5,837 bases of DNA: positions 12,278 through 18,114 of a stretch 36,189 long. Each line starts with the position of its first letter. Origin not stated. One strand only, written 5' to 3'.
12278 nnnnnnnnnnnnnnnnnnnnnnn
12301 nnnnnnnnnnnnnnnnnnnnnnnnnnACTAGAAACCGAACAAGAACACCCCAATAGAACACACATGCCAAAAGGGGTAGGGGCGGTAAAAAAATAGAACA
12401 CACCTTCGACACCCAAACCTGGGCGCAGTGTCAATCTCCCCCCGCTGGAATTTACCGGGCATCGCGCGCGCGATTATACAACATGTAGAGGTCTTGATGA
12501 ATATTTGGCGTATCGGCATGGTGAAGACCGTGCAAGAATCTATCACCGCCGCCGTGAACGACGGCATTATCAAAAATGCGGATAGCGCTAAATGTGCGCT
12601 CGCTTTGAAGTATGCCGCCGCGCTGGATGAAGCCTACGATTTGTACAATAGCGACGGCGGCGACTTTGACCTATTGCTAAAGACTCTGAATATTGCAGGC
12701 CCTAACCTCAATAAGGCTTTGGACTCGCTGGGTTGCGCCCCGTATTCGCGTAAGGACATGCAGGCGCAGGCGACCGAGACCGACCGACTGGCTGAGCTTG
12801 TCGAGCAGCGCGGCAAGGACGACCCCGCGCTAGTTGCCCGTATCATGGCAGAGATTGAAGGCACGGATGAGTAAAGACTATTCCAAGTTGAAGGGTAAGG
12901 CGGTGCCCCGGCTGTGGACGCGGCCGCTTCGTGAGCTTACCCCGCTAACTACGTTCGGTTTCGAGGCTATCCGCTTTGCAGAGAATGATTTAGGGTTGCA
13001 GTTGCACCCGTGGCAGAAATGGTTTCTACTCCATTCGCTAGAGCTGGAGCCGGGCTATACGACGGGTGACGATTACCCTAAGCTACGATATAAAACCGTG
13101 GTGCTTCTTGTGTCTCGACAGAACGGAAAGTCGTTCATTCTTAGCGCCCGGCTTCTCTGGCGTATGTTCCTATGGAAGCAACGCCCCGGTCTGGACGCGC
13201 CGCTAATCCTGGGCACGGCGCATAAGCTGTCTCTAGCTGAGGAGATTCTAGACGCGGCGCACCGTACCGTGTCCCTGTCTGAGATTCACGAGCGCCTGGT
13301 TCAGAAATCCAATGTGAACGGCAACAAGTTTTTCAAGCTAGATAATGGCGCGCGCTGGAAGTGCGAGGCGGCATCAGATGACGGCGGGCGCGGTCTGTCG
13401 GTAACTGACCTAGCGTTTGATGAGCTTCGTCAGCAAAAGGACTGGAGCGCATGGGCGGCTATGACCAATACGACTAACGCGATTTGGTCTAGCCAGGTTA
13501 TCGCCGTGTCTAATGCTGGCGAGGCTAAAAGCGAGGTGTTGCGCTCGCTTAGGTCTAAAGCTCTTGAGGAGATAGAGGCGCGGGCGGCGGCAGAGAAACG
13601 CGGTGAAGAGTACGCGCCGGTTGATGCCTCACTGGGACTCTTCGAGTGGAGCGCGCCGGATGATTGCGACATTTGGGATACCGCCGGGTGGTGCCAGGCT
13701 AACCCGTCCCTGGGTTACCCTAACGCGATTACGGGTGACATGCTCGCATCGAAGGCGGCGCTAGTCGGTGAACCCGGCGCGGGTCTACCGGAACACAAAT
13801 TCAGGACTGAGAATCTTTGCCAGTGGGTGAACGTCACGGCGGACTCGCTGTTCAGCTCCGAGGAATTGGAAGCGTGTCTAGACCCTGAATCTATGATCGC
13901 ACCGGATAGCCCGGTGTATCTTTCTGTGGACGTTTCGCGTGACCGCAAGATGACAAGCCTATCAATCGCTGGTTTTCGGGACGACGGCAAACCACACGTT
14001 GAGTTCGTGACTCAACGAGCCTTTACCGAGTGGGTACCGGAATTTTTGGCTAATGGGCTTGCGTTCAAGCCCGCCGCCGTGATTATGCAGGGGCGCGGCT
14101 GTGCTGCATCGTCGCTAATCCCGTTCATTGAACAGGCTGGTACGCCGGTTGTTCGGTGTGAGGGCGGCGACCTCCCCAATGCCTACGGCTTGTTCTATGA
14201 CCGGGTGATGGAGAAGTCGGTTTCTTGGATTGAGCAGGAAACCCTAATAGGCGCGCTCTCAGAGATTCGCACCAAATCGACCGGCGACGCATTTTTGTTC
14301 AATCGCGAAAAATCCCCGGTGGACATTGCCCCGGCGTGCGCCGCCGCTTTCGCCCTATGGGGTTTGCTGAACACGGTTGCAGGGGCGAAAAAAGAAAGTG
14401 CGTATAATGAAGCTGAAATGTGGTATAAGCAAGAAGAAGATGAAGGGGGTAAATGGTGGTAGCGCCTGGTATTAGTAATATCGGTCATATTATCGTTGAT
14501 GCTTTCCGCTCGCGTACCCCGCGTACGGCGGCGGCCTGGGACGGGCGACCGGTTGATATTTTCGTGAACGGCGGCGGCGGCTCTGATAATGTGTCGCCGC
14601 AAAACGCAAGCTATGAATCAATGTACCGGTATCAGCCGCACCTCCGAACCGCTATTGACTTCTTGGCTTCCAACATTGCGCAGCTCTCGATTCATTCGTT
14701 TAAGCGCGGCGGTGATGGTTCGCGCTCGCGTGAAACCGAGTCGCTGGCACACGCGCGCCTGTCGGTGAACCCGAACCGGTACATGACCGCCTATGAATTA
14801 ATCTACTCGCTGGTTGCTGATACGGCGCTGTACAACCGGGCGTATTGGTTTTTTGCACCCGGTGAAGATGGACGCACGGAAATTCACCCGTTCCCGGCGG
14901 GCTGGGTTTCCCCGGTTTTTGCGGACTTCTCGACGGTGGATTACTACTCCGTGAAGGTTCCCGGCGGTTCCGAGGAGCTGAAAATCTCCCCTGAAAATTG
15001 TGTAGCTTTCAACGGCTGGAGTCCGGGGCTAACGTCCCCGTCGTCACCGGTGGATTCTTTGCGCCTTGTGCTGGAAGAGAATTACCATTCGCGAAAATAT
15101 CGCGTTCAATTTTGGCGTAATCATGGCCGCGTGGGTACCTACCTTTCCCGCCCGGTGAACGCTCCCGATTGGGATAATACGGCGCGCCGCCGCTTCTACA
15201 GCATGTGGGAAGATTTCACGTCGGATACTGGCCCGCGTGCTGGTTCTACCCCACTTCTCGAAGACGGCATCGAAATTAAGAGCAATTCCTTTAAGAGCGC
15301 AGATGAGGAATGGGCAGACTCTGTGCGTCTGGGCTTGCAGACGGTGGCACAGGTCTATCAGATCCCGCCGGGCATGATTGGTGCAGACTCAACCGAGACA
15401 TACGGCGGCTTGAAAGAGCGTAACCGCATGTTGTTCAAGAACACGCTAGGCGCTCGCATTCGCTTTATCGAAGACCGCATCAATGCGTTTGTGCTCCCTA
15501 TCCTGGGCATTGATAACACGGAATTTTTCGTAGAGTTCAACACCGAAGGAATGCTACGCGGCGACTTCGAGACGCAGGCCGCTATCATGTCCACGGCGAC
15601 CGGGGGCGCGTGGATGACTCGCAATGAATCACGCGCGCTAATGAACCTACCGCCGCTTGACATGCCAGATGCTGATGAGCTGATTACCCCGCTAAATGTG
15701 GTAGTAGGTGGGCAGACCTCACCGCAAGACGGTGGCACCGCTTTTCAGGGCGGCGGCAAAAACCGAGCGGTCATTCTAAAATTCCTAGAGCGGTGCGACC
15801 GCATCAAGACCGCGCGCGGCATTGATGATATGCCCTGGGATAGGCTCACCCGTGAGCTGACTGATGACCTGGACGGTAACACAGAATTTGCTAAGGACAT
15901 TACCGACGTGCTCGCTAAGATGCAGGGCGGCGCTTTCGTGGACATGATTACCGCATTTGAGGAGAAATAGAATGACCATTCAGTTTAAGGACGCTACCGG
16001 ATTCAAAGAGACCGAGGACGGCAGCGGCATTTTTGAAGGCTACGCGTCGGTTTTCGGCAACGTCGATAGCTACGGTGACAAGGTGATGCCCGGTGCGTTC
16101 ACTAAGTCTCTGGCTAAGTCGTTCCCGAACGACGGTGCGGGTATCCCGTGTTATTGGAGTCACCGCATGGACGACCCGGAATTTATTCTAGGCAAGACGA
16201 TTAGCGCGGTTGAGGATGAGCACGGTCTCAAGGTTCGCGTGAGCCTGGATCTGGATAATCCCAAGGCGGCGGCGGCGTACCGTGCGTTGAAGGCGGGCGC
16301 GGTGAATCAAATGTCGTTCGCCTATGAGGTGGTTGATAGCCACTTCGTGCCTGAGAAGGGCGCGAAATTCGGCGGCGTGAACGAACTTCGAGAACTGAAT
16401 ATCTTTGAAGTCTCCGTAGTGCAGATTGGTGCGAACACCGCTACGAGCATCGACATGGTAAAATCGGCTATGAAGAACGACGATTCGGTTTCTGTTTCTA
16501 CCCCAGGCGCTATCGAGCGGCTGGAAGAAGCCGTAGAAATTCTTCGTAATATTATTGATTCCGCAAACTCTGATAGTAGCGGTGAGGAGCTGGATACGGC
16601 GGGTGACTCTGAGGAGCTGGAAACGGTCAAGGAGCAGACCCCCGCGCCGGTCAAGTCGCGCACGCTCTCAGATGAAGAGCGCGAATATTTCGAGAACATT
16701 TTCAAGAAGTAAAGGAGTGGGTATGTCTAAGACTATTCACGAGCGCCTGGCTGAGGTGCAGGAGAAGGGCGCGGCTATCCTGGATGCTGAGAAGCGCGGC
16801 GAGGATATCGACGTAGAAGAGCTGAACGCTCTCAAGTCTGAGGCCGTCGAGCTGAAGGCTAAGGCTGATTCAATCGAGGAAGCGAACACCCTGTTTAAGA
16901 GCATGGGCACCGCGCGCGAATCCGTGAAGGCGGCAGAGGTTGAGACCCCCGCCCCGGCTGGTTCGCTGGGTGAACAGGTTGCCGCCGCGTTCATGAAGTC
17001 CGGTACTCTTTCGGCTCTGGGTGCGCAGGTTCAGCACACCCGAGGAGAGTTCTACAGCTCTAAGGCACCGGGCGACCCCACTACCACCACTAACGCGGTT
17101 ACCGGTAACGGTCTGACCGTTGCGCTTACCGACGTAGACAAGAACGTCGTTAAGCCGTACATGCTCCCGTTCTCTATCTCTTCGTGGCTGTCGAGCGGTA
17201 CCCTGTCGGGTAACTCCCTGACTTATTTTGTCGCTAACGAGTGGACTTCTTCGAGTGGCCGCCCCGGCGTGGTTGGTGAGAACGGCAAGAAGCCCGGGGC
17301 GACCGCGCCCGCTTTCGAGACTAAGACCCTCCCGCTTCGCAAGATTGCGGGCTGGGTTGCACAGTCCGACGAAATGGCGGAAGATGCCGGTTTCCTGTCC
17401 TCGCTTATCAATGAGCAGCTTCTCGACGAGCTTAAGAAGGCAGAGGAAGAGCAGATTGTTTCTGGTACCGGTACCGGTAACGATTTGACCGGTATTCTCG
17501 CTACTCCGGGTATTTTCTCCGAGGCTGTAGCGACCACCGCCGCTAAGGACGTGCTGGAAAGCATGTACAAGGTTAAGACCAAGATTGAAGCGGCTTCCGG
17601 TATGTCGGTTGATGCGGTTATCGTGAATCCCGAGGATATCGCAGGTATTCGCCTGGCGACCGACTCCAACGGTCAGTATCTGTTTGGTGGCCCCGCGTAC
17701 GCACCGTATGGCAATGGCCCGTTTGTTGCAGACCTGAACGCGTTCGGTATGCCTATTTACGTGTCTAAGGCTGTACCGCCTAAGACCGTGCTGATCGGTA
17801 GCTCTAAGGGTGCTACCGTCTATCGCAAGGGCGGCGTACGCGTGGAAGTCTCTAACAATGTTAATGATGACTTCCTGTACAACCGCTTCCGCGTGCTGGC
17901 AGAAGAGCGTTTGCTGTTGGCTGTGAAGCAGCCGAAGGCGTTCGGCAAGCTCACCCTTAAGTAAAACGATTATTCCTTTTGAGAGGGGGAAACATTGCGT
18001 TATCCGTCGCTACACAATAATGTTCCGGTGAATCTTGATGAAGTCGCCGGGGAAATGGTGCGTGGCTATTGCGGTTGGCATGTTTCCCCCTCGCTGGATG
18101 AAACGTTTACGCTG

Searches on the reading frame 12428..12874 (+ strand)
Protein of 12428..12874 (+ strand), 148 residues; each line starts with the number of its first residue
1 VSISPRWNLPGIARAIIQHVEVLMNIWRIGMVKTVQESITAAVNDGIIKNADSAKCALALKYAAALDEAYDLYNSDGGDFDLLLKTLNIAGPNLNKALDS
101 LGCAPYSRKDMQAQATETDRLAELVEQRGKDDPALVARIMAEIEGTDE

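Call 12: search_protein_families(library=phrogs, proteins=[window:12428-12874:+], max_evalue=0.001)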
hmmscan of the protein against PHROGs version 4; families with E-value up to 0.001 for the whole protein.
window:12428-12874:+ (148 aa): 1 family
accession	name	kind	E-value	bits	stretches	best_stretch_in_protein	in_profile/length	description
phrog_10594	-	unknown function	1.2e-11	45.9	1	33-129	20-119/125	-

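Call 49: search_protein_families(library=ncbifam, proteins=[window:12428-12874:+], max_evalue=0.1)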
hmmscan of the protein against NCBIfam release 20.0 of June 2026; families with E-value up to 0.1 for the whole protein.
window:12428-12874:+ (148 aa): 0 families

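Call 85: search_protein_families(library=pfam, proteins=[window:12428-12874:+], max_evalue=0.01)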
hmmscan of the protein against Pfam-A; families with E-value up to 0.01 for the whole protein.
window:12428-12874:+ (148 aa): 1 family
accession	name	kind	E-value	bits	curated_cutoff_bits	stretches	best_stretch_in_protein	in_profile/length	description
PF23931.1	Terminase_6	-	4.7e-11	43.5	27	1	35-130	2-94/96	Terminase small subunit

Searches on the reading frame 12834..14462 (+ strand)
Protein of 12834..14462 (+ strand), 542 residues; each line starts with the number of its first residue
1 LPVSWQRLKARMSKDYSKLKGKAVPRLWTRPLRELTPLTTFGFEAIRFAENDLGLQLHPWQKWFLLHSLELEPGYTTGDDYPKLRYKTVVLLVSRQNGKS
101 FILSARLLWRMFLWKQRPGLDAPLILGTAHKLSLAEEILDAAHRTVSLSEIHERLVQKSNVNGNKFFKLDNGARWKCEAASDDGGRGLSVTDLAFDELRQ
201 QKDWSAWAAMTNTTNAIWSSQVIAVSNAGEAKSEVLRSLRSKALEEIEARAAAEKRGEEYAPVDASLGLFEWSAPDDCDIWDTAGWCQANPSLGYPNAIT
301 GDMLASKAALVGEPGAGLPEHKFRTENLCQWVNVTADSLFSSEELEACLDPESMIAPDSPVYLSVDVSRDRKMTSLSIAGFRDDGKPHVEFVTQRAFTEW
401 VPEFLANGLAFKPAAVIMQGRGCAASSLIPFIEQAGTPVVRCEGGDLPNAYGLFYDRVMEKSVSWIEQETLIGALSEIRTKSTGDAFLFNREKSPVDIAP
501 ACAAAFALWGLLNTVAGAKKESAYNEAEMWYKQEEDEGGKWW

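Call 12: search_protein_families(library=phrogs, proteins=[window:12834-14462:+], max_evalue=0.001)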
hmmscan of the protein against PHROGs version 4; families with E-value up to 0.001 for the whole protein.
window:12834-14462:+ (542 aa): 5 families
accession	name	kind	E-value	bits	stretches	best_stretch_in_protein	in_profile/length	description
phrog_9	-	head and packaging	5.5e-78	264.6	1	13-533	53-686/812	terminase large subunit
phrog_2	-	head and packaging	6.9e-18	65.8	1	51-430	257-542/807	terminase large subunit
phrog_5989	-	head and packaging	1.1e-06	29.1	1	87-244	157-290/347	terminase large subunit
phrog_2699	-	head and packaging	4e-06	26.9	1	272-397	22-141/315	terminase large subunit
phrog_4914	-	head and packaging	3.9e-05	24.3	1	55-155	79-173/213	terminase large subunit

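Call 24: search_dna_similar(query=window:12834-14462:+, collection=phages, mode=protein, max_rows=15)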
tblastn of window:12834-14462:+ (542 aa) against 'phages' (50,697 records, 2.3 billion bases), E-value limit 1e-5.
Records with a match: 1100; places in all: 1100; records where one place covers at least 80% of the query: 892.
Best place of each record, by identity: <60% 1100.
By first word of the organism name: Mycobacterium 387; Microbacterium 232; Gordonia 229; Arthrobacter 180; Corynebacterium 34; Propionibacterium 9; Curtobacterium 9; Rhodococcus 8; Bacteriophage 5; Nocardia 1; and 6 more.
By host as written in the record: Mycobacterium smegmatis mc2 155 287; Gordonia terrae 3612 186; Microbacterium foliorum NRRL B-24224 146; Arthrobacter sp. ATCC 21022 109; Microbacterium foliorum NRRL B-24224 SEA 66; Mycobacterium smegmatis mc#155 46; Arthrobacter globiformis B-2979 26; - 18; and 85 more.
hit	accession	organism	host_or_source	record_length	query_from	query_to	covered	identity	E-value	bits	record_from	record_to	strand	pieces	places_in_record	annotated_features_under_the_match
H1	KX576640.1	Arthrobacter phage RcigaStruga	Arthrobacter sp. ATCC 21022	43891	42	531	90%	40.6%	1e-84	292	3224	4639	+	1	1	terminase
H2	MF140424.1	Arthrobacter phage Nubia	Arthrobacter sp. ATCC 21022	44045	42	531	90%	40.6%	1e-84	292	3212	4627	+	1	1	5: terminase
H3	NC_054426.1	Arthrobacter phage Nubia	Arthrobacter sp. ATCC 21022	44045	42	531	90%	40.6%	1e-84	292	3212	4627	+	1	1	5: terminase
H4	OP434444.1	Arthrobacter phage Albanese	Arthrobacter sp. ATCC 21022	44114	42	531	90%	40.6%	1e-84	292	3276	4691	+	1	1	5: terminase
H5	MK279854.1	Arthrobacter phage GreenHearts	Arthrobacter sp. ATCC 21022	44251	42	531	90%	40.6%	1e-84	292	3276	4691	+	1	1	5: terminase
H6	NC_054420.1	Arthrobacter phage GreenHearts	Arthrobacter sp. ATCC 21022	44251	42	531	90%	40.6%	1e-84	292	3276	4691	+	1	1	5: terminase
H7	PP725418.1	Arthrobacter phage Misaeng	Arthrobacter sp. ATCC 21022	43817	42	531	90%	40.6%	2e-84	292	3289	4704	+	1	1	5: terminase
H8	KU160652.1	Arthrobacter phage Joann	Arthrobacter sp. ATCC 21022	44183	42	531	90%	40.6%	2e-84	292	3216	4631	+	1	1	5: terminase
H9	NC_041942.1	Arthrobacter phage Joann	Arthrobacter sp. ATCC 21022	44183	42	531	90%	40.6%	2e-84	292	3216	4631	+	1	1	5: terminase large subunit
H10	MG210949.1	Arthrobacter phage Huntingdon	Arthrobacter sp. ATCC21022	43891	42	531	90%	40.6%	2e-84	292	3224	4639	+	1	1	terminase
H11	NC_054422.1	Arthrobacter phage Huntingdon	Arthrobacter sp. ATCC21022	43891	42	531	90%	40.6%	2e-84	292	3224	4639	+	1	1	terminase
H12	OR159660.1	Arthrobacter phage Lakshmi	Arthrobacter sp. ATCC 21022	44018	42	531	90%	40.4%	3e-84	291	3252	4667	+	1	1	5: terminase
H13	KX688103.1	Arthrobacter phage Greenhouse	Arthrobacter sp. ATCC 21022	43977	42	531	90%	40.4%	3e-84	291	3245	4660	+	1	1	terminase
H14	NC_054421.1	Arthrobacter phage Greenhouse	Arthrobacter sp. ATCC 21022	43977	42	531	90%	40.4%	3e-84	291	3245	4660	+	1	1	terminase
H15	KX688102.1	Arthrobacter phage Oxynfrius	Arthrobacter sp. ATCC 21022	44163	42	531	90%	40.4%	3e-84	291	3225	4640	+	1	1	terminase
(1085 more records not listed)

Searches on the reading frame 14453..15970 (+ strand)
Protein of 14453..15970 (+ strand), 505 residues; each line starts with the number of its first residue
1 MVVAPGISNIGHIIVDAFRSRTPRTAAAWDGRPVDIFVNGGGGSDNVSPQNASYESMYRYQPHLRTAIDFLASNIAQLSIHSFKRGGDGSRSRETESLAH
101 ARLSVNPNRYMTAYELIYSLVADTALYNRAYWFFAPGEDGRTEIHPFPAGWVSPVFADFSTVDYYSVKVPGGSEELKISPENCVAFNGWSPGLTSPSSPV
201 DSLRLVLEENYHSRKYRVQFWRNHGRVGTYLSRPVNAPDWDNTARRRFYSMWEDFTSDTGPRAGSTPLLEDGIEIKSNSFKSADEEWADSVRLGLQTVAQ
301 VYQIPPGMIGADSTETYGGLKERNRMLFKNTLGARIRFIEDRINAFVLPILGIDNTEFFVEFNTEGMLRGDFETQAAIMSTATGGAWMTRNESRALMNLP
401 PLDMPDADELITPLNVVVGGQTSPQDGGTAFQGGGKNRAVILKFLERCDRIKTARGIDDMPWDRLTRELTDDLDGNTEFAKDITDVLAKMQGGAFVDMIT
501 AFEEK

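Call 12: search_protein_families(library=phrogs, proteins=[window:14453-15970:+], max_evalue=0.001)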
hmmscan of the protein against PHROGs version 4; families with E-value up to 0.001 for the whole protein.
window:14453-15970:+ (505 aa): 6 families
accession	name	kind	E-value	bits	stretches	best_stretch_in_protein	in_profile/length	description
phrog_2662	-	head and packaging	2.2e-89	301.9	1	42-431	47-435/717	portal protein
phrog_12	-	head and packaging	2.3e-65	222.9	1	17-430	53-448/646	portal protein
phrog_5929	-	head and packaging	6.6e-23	82.2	1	241-417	28-200/228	portal protein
phrog_11323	-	unknown function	2e-10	41.9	1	316-417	9-107/130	-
phrog_2271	-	head and packaging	4.8e-08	32.2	1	199-407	193-391/859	portal protein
phrog_21454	-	unknown function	2.9e-06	27.7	1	247-407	15-168/320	-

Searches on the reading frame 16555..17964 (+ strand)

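Call 28: search_protein_families(library=phrogs, proteins=[window:16555-17964:+], max_evalue=0.001)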
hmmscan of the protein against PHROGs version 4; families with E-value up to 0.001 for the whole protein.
window:16555-17964:+ (469 aa): 3 families
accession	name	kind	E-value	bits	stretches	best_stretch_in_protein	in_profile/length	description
phrog_10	-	head and packaging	1.6e-55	190.4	1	40-469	240-636/752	major head protein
phrog_617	-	head and packaging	2.1e-17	64.3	1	40-435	218-586/626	major head protein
phrog_2263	-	head and packaging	1.9e-12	47.9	1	175-434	267-514/551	major head protein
